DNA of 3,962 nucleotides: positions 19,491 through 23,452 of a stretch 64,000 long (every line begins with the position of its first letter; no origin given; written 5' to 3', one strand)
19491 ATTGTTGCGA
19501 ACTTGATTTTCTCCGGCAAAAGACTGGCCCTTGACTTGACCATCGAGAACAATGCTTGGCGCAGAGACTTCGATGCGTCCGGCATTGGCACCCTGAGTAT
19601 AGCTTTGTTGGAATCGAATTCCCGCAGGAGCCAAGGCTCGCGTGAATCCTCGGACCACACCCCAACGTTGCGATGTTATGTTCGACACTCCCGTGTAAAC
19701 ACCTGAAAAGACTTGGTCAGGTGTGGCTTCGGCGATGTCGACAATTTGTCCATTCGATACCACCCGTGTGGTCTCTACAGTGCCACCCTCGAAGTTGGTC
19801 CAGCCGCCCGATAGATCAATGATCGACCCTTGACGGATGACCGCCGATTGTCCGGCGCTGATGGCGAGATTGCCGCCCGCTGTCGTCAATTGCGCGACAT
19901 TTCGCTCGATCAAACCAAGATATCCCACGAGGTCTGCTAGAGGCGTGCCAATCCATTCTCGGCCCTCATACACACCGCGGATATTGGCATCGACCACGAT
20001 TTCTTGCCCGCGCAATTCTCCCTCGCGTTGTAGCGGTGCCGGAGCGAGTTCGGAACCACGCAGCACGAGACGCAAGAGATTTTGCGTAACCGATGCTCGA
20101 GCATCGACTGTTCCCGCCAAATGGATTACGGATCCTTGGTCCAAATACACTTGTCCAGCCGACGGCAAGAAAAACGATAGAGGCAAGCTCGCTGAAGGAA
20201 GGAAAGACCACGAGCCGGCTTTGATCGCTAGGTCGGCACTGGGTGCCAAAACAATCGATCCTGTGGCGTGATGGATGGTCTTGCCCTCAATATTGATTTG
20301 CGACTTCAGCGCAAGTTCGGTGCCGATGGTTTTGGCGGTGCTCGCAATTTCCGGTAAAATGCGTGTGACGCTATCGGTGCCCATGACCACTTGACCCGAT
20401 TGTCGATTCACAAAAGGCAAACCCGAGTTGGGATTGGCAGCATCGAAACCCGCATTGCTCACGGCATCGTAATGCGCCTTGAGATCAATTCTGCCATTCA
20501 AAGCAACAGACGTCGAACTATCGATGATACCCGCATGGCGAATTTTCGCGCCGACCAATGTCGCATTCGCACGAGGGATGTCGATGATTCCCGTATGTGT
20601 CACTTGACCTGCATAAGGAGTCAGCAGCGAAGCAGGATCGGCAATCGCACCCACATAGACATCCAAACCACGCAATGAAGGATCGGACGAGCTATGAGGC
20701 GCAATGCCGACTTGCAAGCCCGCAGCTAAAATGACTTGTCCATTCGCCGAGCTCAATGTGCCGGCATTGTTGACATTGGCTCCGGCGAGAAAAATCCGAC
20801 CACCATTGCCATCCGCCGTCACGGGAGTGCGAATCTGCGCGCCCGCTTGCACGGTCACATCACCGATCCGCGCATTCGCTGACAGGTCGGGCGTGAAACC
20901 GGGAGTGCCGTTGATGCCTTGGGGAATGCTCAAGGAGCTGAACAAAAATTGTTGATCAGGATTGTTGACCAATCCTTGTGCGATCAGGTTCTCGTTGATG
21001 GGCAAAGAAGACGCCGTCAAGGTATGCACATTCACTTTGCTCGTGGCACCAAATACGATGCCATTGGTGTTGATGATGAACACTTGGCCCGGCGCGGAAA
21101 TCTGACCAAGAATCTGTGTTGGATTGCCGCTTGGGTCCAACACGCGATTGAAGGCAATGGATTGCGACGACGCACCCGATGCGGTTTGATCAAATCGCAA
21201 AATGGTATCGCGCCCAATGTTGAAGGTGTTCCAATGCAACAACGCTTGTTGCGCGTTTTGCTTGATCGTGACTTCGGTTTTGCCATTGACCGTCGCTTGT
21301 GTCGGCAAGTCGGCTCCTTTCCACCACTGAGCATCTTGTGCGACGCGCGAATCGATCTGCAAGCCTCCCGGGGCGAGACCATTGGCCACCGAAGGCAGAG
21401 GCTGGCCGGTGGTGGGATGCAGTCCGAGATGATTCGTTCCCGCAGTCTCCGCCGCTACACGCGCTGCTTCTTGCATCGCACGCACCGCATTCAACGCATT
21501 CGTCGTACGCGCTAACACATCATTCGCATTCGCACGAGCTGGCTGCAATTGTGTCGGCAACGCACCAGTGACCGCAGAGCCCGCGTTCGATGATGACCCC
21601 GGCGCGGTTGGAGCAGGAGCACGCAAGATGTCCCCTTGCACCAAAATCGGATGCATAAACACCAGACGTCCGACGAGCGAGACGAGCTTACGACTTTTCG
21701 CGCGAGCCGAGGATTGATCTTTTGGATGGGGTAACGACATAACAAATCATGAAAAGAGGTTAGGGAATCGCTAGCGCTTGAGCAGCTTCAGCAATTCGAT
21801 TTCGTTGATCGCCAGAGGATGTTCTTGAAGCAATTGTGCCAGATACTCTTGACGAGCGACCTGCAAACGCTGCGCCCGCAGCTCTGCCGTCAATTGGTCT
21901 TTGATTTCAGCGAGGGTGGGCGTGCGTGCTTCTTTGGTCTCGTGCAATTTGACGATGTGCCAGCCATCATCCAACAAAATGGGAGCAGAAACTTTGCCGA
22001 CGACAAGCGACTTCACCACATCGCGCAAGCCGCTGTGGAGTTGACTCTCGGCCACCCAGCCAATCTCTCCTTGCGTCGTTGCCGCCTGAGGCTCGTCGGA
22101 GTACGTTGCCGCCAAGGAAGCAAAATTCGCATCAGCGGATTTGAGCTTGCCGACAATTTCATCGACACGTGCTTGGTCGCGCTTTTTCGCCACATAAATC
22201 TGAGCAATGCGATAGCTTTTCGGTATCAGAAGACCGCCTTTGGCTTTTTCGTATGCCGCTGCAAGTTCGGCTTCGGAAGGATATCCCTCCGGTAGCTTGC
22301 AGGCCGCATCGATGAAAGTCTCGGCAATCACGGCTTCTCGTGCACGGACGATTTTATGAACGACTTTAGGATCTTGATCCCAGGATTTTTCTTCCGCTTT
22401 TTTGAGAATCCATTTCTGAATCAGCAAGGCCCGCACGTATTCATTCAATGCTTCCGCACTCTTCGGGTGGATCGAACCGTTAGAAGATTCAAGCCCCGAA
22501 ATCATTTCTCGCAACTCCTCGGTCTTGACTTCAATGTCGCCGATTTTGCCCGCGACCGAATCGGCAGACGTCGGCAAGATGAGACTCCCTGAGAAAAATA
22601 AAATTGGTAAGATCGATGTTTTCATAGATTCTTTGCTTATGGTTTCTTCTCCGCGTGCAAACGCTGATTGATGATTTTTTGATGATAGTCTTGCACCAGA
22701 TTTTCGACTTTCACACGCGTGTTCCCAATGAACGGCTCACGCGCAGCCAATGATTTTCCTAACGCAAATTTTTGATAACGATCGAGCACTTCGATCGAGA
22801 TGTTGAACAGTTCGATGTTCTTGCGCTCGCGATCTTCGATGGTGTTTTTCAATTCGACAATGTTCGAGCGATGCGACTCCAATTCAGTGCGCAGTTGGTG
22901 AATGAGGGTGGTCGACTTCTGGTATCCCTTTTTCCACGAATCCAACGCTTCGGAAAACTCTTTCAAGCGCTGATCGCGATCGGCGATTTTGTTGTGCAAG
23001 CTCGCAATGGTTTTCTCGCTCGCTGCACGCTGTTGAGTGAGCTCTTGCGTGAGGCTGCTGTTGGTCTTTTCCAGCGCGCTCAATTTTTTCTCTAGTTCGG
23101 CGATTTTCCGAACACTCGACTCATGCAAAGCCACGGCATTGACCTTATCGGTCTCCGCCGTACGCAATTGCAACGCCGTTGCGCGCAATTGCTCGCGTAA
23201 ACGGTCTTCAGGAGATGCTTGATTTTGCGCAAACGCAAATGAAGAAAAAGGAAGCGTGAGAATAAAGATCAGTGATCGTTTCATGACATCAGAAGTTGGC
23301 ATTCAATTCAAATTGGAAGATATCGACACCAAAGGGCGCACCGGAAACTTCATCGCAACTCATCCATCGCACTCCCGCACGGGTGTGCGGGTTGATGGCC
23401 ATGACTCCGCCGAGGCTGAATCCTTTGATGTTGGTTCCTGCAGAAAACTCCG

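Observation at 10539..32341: A 22-kb operon couples a two-partner secretion pair to a dedicated ExbB-ExbD-TonB motor, a second OM barrel and periplasmic chaperones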

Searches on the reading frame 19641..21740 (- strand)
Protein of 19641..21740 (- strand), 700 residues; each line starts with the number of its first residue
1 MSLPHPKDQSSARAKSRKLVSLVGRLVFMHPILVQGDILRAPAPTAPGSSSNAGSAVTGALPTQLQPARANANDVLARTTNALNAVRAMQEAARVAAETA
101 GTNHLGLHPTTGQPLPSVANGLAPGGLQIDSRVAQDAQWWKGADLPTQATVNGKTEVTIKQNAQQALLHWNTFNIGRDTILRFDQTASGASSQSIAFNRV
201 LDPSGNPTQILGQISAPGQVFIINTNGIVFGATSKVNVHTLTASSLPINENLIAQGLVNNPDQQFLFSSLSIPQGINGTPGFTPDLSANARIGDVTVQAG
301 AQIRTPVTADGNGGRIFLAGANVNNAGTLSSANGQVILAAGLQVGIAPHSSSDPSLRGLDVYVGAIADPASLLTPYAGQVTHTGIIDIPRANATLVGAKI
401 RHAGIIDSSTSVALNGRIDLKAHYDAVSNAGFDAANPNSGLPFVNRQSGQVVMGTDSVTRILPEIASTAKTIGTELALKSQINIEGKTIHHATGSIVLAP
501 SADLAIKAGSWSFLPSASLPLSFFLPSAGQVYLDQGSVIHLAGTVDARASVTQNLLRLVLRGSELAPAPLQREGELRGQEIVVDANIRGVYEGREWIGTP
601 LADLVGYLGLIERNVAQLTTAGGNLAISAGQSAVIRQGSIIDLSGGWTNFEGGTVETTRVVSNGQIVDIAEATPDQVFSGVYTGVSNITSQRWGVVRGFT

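Call 84: search_protein_families(library=pfam, proteins=[window:19641-21740:-], max_evalue=1)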
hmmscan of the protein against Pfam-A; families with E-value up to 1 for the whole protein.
window:19641-21740:- (700 aa): 1 family
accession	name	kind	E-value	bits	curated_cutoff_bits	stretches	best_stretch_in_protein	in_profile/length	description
PF05860.19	TPS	-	1e-15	58.8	33.5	1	146-343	10-198/252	TPS secretion domain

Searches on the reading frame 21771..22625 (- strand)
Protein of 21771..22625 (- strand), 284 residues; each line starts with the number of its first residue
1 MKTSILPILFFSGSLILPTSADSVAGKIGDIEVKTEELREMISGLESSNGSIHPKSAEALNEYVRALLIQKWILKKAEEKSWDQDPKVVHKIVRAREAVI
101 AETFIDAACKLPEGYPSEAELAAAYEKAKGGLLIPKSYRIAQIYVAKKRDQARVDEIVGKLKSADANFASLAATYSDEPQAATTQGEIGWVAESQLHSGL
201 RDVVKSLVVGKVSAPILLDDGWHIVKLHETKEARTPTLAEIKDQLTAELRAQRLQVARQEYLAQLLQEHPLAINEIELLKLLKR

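Call 3: search_protein_families(library=pfam, proteins=[window:21771-22625:-], max_evalue=0.01)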
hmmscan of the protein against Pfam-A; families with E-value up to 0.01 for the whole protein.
window:21771-22625:- (284 aa): 3 families
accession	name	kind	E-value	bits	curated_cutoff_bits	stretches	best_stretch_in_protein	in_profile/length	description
PF00639.27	Rotamase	-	6.4e-17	62.8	21.7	1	147-229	15-97/97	PPIC-type PPIASE domain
PF13145.12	Rotamase_2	-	2.3e-15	57.9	27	1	116-243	1-121/121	PPIC-type PPIASE domain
PF13616.12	Rotamase_3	-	3.9e-15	56.9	22.5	1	146-230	32-115/116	PPIC-type PPIASE domain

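Call 5: search_protein_families(library=ncbifam, proteins=[window:21771-22625:-], max_evalue=0.01)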
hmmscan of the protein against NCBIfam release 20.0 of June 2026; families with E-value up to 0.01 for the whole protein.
window:21771-22625:- (284 aa): 9 families
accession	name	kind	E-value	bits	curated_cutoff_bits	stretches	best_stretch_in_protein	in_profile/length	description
NF008038.0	PRK10770.1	equivalog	1.8e-13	50.1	394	1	148-235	301-388/431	peptidylprolyl isomerase SurA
NF000809.0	PRK00059.1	equivalog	3.7e-13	49.6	303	1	139-274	198-331/336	peptidylprolyl isomerase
NF002824.0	PRK02998.1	subfamily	4.8e-13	49.1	360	1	149-276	143-271/283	peptidylprolyl isomerase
TIGR02933.1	nifM_nitrog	equivalog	5.5e-13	49.4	168.2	1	116-266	102-256/256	nitrogen fixation protein NifM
NF008054.0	PRK10788.1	equivalog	2.4e-11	43.1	493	1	105-253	238-381/626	peptidylprolyl isomerase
NF002827.0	PRK03002.1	equivalog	2.3e-09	36.7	343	1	150-269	146-264/285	peptidylprolyl isomerase PrsA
NF002846.0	PRK03095.1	equivalog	7.1e-07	29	361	1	143-257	138-247/287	peptidylprolyl isomerase PrsA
NF003356.0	PRK04405.1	subfamily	2e-05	23.8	339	1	140-282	147-288/299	peptidylprolyl isomerase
TIGR02925.1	cis_trans_EpsD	equivalog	2.6e-05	24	108.9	1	20-145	24-146/232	EpsD family peptidyl-prolyl cis-trans isomerase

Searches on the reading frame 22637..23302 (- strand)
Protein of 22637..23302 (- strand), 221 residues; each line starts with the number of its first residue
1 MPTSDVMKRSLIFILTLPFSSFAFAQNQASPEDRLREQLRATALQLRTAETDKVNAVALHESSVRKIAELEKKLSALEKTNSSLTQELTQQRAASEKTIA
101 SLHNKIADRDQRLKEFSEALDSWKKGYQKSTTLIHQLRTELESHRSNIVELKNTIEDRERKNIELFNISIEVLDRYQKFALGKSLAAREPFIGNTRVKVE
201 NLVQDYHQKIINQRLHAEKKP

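Call 3: search_protein_families(library=pfam, proteins=[window:22637-23302:-], max_evalue=0.01)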
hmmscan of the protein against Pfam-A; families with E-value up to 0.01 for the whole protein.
window:22637-23302:- (221 aa): 7 families
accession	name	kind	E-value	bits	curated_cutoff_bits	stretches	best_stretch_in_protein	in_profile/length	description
PF05010.19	TACC_C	-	0.00017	21.8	29.9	1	56-161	27-132/201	Transforming acidic coiled-coil-containing protein (TACC), C-terminal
PF24423.1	OVT1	-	0.00023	21.9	30.9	1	60-98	10-48/100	Major antigen, helical domain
PF07851.19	TMEM120A-B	-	0.00057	19.7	29.8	1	66-181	3-117/324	TMEM120A/B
PF12329.13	TMF_DNA_bd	-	0.0017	18.7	35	0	66-121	13-71/74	TATA element modulatory factor 1 DNA binding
PF04513.17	Baculo_PEP_C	-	0.0019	18.7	38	1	67-155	15-101/140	Baculovirus polyhedron envelope protein, PEP, C terminus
PF07926.17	TPR_MLP1_2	-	0.0027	18.2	36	0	117-160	56-99/129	TPR/MLP1/MLP2-like protein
PF17082.10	Spc29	-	0.0074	16.6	31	0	28-123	73-172/245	Spindle Pole Component 29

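Call 5: search_protein_families(library=ncbifam, proteins=[window:22637-23302:-], max_evalue=0.01)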
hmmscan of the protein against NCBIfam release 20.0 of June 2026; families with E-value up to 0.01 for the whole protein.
window:22637-23302:- (221 aa): 13 families
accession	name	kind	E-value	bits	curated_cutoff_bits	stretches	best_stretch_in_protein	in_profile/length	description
NF045487.1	ASRP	equivalog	4.8e-06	25.5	300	1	32-171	357-485/593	archaea-specific SMC-related protein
TIGR02168.1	SMC_prok_B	equivalog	2.7e-05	22.1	567.35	1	34-161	697-848/1181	chromosome segregation protein SMC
TIGR03185.1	DNA_S_dndD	equivalog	6e-05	21.7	245.85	1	39-178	349-490/650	DNA sulfur modification protein DndD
NF002572.0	PRK02224.1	equivalog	0.00062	18.2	1087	1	31-164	277-409/888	DNA double-strand break repair ATPase Rad50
NF045780.1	TrlF_fam_ATP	equivalog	0.00087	18.1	350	1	25-198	558-734/944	TrlF family AAA-like ATPase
NF033741.1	NlpC_p60_RipA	exception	0.0013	17.8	625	1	79-159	10-90/457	NlpC/P60 family peptidoglycan endopeptidase RipA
TIGR02169.1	SMC_prok_A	equivalog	0.0013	16.5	729.4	1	34-163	306-438/1165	chromosome segregation protein SMC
NF006543.0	PRK09039.1-2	equivalog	0.0016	18.3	305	1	11-159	36-179/350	peptidoglycan -binding protein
TIGR04523.1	Mplasa_alph_rch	subfamily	0.0019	16.2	270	1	61-167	485-589/745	helix-rich protein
NF033838.0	PspC_subgroup_1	exception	0.0023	16.7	700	1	62-164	301-401/684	pneumococcal surface protein PspC, choline-binding form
NF053563.1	Rkd4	equivalog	0.0054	14.9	860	1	33-154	286-406/747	arcadin-4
NF043058.1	T4SS_LegC2C7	subfamily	0.0081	15.2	350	1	65-148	150-229/348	LegC2/C7 family Dot/Icm T4SS effector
NF041034.1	Rad50_Sulf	equivalog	0.0091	13.9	1000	1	46-180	217-351/872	DNA double-strand break repair ATPase Rad50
